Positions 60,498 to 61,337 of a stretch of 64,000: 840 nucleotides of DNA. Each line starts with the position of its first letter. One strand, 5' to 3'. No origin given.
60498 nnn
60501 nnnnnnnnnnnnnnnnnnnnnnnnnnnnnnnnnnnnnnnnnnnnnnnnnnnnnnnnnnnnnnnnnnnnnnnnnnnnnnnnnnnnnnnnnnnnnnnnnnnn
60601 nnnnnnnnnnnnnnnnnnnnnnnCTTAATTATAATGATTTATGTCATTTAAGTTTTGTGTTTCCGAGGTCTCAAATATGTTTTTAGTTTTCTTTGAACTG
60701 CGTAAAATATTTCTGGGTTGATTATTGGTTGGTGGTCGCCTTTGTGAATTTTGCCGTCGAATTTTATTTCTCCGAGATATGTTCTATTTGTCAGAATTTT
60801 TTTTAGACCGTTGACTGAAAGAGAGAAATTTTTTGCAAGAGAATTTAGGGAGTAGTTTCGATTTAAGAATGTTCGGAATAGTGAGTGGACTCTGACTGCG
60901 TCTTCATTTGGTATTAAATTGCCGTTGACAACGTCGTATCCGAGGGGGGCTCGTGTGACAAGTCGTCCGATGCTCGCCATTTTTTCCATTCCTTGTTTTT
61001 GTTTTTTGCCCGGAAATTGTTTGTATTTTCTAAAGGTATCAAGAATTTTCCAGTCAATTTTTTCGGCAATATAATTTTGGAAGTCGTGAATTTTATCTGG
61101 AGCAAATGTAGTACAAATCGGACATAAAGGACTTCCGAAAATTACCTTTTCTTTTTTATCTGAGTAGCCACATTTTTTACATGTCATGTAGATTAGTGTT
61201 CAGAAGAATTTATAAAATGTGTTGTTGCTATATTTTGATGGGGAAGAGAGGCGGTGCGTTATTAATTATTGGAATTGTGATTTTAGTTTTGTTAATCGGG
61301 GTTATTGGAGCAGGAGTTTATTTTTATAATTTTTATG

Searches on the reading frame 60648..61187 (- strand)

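Call 35: search_protein_families(library=pfam, proteins=[window:60648-61187:-], max_evalue=0.01)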
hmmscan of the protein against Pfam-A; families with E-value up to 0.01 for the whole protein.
window:60648-61187:- (179 aa): 1 family
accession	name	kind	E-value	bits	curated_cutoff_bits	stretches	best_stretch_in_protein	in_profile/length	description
PF07508.19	Recombinase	-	1.9e-07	31.7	21.1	1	108-169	27-100/102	Recombinase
